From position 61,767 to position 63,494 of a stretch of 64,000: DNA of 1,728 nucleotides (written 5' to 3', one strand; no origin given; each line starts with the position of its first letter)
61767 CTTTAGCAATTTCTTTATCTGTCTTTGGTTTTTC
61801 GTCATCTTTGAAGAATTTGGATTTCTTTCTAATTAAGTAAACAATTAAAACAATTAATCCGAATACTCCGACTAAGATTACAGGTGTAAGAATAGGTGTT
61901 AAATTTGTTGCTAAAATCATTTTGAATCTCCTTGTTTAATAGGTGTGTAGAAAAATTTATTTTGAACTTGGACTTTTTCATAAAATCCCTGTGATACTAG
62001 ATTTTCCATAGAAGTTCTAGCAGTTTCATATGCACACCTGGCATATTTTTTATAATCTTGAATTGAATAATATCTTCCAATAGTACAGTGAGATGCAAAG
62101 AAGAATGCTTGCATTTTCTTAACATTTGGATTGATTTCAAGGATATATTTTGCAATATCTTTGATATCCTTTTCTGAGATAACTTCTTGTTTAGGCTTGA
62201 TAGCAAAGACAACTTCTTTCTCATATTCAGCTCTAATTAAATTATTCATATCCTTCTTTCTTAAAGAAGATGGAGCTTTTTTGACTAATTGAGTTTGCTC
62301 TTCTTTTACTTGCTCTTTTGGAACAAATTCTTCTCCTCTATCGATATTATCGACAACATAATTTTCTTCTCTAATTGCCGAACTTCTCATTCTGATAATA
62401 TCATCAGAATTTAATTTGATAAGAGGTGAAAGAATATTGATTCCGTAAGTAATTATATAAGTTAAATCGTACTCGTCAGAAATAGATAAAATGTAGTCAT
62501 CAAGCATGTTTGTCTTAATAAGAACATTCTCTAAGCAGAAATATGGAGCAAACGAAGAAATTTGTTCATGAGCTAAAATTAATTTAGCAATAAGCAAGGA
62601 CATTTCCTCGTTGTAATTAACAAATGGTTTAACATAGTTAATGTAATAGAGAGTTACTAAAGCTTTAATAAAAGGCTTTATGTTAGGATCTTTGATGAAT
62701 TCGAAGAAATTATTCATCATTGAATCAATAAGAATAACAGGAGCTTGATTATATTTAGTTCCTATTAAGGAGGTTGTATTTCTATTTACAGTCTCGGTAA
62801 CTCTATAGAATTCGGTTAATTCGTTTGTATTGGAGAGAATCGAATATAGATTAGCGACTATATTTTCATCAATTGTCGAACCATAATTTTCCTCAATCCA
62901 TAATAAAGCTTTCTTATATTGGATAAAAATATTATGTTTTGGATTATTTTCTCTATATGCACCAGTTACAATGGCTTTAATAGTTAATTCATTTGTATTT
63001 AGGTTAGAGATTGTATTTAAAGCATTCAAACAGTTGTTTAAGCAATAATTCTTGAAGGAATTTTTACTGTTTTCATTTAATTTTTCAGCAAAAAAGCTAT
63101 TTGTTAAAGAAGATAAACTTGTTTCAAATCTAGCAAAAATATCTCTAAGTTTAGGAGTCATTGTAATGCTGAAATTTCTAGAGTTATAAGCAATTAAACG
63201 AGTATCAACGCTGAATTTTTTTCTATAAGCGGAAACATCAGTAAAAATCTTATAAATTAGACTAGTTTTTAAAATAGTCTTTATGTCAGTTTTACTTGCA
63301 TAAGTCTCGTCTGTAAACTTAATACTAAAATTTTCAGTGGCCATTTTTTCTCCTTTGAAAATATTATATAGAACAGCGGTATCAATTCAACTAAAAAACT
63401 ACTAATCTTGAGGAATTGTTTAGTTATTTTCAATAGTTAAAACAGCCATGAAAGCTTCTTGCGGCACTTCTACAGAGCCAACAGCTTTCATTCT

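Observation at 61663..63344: Two-gene insertion between lepA and hemW: Fic-fold protein with a dead catalytic motif, plus an overlapping small membrane-anchored acidic protein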

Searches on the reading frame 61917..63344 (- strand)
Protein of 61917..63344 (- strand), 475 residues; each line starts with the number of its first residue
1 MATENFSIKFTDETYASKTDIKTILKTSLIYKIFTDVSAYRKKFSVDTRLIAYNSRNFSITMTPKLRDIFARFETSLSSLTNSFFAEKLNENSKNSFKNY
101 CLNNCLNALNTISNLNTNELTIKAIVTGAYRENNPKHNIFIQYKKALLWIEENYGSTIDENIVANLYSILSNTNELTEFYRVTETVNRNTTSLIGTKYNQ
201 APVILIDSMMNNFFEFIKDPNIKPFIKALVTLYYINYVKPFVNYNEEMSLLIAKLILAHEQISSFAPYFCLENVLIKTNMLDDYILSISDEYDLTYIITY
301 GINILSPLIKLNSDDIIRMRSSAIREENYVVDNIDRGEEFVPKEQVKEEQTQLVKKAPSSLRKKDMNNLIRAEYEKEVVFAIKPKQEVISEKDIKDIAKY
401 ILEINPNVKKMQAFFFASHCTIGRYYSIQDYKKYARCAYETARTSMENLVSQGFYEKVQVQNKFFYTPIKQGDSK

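Call 3: search_protein_families(library=pfam, proteins=[window:61917-63344:-], max_evalue=10)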
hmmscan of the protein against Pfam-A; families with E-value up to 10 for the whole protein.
window:61917-63344:- (475 aa): 2 families
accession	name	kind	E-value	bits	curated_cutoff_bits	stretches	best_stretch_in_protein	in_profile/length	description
PF02661.23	Fic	-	0.00057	21.1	24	1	185-257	28-93/93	Fic/DOC family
PF03965.22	Penicillinase_R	-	0.0061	17.3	22.6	1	434-469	30-65/115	Penicillinase repressor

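Call 4: search_protein_families(library=ncbifam, proteins=[window:61917-63344:-], max_evalue=10)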
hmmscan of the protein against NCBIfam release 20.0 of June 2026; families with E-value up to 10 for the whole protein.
window:61917-63344:- (475 aa): 1 family
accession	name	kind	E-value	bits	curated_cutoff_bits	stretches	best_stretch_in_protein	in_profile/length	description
NF047400.1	MazE_PemI_antitoxin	equivalog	0.065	13.1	50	1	43-72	18-47/68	type II toxin-antitoxin system PemI/MazE family antitoxin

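Call 5: search_solved_structures(query=window:61917-63344:-, max_evalue=10, show_alignments=3)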
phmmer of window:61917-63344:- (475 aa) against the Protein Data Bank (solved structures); distinct sequences matched with E-value up to 10: 9.
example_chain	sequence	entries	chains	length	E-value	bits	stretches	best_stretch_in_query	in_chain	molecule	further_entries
2vkj_A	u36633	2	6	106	0.18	13.8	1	316-403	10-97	TM1634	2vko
4rgl_A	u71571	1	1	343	0.35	12.9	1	201-305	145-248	Filamentation induced by cAMP protein Fic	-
3eqx_A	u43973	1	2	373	0.63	12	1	203-329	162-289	FIC DOMAIN CONTAINING TRANSCRIPTIONAL REGULATOR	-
9tch_A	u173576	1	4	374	0.64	12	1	203-329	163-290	Protein adenylyltransferase SoFic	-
9tc4_A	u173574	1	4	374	0.64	12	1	203-329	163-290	Protein adenylyltransferase SoFic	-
3zcn_A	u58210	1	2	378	0.65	12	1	203-327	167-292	ADENOSINE MONOPHOSPHATE-PROTEIN TRANSFERASE SOFIC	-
9tcl_B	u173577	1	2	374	0.66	12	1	203-329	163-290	Protein adenylyltransferase SoFic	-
3zec_A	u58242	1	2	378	0.69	11.9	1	203-327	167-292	ADENOSINE MONOPHOSPHATE-PROTEIN TRANSFERASE SOFIC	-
9tb0_A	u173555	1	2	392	0.71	11.8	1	203-326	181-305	Protein adenylyltransferase SoFic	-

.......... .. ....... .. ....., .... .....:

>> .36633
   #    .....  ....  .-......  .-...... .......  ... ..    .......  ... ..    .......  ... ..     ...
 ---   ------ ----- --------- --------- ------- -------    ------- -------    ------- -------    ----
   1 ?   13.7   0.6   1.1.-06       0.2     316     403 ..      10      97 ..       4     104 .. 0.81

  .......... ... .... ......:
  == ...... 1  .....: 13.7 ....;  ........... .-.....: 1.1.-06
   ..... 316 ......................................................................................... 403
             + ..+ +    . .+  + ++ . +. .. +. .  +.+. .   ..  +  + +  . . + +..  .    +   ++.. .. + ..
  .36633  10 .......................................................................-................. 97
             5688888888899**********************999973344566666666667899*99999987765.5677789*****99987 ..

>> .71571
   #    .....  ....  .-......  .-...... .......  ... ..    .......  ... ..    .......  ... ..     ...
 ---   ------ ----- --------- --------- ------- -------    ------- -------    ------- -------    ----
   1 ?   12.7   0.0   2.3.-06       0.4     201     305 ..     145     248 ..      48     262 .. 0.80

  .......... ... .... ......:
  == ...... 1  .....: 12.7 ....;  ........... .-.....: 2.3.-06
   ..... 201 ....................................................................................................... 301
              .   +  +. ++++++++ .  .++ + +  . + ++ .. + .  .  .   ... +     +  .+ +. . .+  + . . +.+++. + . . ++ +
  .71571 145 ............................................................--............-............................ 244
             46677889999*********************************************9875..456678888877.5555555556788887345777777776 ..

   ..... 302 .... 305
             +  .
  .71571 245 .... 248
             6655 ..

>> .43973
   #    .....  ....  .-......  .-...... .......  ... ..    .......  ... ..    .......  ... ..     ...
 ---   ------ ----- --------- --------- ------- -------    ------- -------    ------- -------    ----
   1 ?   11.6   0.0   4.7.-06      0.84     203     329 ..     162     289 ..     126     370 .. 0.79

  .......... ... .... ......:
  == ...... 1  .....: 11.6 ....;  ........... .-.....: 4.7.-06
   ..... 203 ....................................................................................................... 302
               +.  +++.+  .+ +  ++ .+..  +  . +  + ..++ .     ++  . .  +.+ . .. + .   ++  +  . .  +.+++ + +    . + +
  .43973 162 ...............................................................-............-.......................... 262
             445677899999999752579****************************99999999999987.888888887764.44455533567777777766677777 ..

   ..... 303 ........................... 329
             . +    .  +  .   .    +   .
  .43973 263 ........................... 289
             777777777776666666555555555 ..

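Call 6: find_homologous_proteins(query=window:61917-63344:-, max_evalue=0.001)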
Query window:61917-63344:- (475 aa): 311 proteins with E <= 0.001 among 8000 candidates; the best 120 are listed.
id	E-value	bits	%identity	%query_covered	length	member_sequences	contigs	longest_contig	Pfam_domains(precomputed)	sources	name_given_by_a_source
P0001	0.0e+0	1030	100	100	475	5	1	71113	-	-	-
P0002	8.3e-164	564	56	100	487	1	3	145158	-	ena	-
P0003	1.2e-154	533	54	100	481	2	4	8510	-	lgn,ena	-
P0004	2.7e-88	315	39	99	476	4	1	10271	-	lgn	-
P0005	3.3e-88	314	36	99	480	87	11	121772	-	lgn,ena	-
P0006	1.1e-87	313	35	98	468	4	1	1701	-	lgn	-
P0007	1.6e-85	306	36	100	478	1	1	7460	-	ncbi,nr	ncbi:MAG: Fic family protein [Bacilli bacterium]|nr:Fic family protein [Bacilli bacterium]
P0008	2.6e-85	305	37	100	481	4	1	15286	-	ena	-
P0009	5.2e-84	301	36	100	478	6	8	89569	-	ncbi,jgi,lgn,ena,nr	ncbi:MAG TPA: hypothetical protein DD377_00770 [Firmicutes bacterium]|nr:hypothetical protein [Bacil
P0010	1.6e-83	299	35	99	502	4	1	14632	-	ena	-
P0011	6.3e-83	297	35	100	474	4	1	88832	-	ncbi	-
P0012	7.9e-80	287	35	100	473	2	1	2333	-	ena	-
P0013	8.3e-80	287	33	100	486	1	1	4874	-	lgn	-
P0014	1.5e-79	286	29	71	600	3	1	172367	PF02661.24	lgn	-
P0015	2.5e-79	285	34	98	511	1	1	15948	-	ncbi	-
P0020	6.4e-78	281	35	100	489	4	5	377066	PF02661.24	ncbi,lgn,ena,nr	ncbi:MAG: Fic family protein [Bacillota bacterium]|nr:Fic family protein [Bacillota bacterium]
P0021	9.3e-78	280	33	100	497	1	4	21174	PF02661.24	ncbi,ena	-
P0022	1.7e-77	279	35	100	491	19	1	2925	PF02661.24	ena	-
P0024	1.1e-75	273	30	78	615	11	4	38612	PF02661.24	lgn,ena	-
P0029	1.5e-73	266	29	71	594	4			PF02661.24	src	-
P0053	6.8e-65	238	28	69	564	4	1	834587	-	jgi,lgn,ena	-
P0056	1.5e-64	237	33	99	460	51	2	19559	PF02661.24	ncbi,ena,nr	ncbi:MAG TPA: Fic family protein [Bacilli bacterium]|nr:Fic family protein [Bacilli bacterium]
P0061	1.8e-63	233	33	99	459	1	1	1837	PF02661.24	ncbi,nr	ncbi:MAG TPA: Fic family protein, partial [Bacilli bacterium]|nr:Fic family protein [Bacilli bacteri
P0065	9.9e-63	231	32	99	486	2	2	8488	PF02661.24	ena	-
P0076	7.0e-61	224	31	99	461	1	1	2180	PF02661.24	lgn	-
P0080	1.6e-60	223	32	99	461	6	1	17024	PF02661.24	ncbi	-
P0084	6.8e-60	221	31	99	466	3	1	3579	PF02661.24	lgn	-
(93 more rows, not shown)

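Call 7: search_protein_families(library=phrogs, proteins=[window:61917-63344:-], max_evalue=1)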
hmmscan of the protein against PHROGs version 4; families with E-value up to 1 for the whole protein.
window:61917-63344:- (475 aa): 1 family
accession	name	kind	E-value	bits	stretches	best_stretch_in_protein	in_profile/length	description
phrog_8718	-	unknown function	0.12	13.8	1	393-428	54-89/93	-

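Call 8: search_protein_families(library=padloc, proteins=[window:61917-63344:-], max_evalue=1)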
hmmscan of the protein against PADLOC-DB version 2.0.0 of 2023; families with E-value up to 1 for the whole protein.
window:61917-63344:- (475 aa): 1 family
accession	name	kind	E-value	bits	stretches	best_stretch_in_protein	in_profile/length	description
PDLC03963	SoFic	-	4.7e-08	30.8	1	140-279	94-233/361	-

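Call 14: find_related_loci(query=A1, collection=genome_contigs, flank=6000)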
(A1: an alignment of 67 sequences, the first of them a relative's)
Query A1 (475 aa) in genome_contigs; peptide patterns used: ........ (x = any residue, [..] = any of these).
437 stretches matched a pattern; 425 encode a relative of the query (tblastn E <= 1e-3); the best 80 are kept; 80 distinct loci.
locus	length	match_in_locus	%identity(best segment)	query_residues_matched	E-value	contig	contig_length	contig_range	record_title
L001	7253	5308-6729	37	6-473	2e-92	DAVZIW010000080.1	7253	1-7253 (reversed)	MAG TPA_asm: Candidatus Enteromonas sp. isolate gSpreadC_ID_56 NODE_1621_length_7253_cov_4.708252, whole genome shotgun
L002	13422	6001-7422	37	6-473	2e-90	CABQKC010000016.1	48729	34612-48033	MAG TPA_asm: uncultured Bacillales bacterium isolate MGYG-HGUT-00664 genome assembly, contig: GUT_GENOME021839_16, whole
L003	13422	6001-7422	36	6-473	3e-90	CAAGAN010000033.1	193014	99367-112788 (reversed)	MAG TPA_asm: Bacilli bacterium, isolate HGM10937, WGS project CAAGAN010000000 data, contig: SRS476019_56_k119_168919, wh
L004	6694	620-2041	36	6-473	2e-90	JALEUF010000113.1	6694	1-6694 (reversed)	MAG: Bacillales bacterium isolate SUG340 k141_299318, whole genome shotgun sequence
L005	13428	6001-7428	35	1-471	2e-88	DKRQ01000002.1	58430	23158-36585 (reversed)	MAG TPA_asm: Bacillales bacterium UBA7278 UBA7278_contig_1647, whole genome shotgun sequence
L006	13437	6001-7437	35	1-473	2e-87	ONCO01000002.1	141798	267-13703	uncultured Erysipelotrichaceae bacterium isolate RUG187 genome assembly, contig: scaffold_35, whole genome shotgun seque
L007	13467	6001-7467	35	1-475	4e-86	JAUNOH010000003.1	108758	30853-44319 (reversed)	MAG: Bacillota bacterium isolate S34M_St_12 NODE_48_length_108758_cov_22.307719, whole genome shotgun sequence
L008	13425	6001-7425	35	1-475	6e-84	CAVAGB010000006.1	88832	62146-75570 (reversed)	Erysipelotrichaceae bacterium isolate H07605-L1_cleanbin_000011 genome assembly, contig: Spades_H07605-L1_contig_85, who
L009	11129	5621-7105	33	1-473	6e-81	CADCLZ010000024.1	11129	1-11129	MAG: uncultured Erysipelotrichaceae bacterium isolate RUG14760 genome assembly, contig: RUG14760_asm_24, whole genome sh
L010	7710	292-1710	34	10-473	3e-81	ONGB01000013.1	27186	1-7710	uncultured Erysipelotrichaceae bacterium isolate RUG275 genome assembly, contig: scaffold_1407, whole genome shotgun seq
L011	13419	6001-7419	33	1-475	7e-78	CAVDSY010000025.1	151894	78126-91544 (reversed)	bacterium isolate H07627-L1_cleanbin_000039 genome assembly, contig: Spades_H07627-L1_contig_17, whole genome shotgun se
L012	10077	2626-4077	34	7-473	6e-78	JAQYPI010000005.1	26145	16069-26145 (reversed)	MAG: Bacillales bacterium isolate SUG2074 k141_721236, whole genome shotgun sequence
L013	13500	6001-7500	34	1-473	3e-76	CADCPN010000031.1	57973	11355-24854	MAG: uncultured Erysipelotrichaceae bacterium isolate RUG14861 genome assembly, contig: RUG14861_asm_31, whole genome sh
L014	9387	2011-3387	33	1-469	2e-75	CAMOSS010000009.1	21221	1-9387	MAG: uncultured Bacillales bacterium isolate SRR873608_bin.169_metaWRAP_v1.3_MAG genome assembly, contig: NODE_6953_leng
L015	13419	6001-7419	33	1-471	5e-75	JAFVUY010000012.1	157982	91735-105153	MAG: Bacilli bacterium isolate RGIG5418 Sheep_Colon-4__c42421, whole genome shotgun sequence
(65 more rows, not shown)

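Call 20: search_protein_representatives(alignment_id=A1)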
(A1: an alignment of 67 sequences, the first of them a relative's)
Query: 67 sequences, 479 profile positions. Proteins with E-value up to 0.001 (for the whole library): 2725; up to 1e-10: 867; up to 1e-30: 312. The best 150 are listed.
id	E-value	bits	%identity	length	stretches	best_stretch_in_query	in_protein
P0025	6.3e-173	592.8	-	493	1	1-478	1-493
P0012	1.3e-172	591.7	-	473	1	1-478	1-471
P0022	1.4e-171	588.4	-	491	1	1-478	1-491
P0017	3.4e-171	587.1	-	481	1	1-478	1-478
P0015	1.1e-170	585.4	-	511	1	3-479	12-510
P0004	2.9e-170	584.0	-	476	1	3-478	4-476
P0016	1.3e-166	572.0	-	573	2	1-361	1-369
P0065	2.3e-164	564.6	-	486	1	1-476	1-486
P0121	4.8e-163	560.2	-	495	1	1-476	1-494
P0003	1.1e-162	559.0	-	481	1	1-478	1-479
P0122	1.9e-162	558.3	-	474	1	1-478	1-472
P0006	5.9e-162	556.6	-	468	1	6-478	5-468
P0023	5.8e-161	553.4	-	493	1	1-478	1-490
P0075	2.3e-160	551.4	-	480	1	1-476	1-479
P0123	3.6e-159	547.4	-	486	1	7-478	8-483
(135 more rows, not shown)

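Call 22: predict_structure(alignment_id=A1)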
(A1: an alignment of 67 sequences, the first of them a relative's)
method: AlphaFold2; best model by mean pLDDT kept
length: 475 residues; sequences in the alignment: 67
mean_pLDDT: 87.4   pTM: 0.82
mean pLDDT of the five models: 87.4, 86.0, 85.4, 85.2, 85.0
residues with pLDDT >= 90: 345; 70-90: 51; 50-70: 42; < 50: 37
segments of 3 or more residues with pLDDT < 50: 192-194, 346-357, 360-363, 374-385, 473-475
pLDDT, mean of each block of 10 residues (from residue 1): 78 97 96 96 98 96 98 98 86 92 98 96 93 91 98 96 96 91 73 62 96 98 98 97 97 98 97 98 96 98 98 94 84 61 48 47 52 47 56 91 93 92 90 96 96 92 90 51
secondary structure, 60 per line:
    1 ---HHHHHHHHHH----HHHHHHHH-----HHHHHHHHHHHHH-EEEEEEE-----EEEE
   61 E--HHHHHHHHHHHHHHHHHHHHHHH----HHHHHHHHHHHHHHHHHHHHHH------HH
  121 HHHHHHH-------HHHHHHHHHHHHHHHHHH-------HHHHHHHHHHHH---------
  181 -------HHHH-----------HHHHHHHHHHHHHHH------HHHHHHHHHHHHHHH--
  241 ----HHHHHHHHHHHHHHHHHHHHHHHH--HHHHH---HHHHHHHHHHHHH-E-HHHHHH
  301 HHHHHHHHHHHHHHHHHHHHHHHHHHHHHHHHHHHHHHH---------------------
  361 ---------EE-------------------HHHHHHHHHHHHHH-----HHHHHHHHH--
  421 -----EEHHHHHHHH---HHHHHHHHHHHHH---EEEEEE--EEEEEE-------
elements in order: H4-13 H18-25 H31-43 E45-51 E57-61 H64-86 H91-112 H119-127 H135-152 H160-171 H188-191 H203-217 H224-238 H245-268 H271-275 H279-291 H295-339 H391-404 H410-418 H428-435 H439-451 E455-460 E463-468
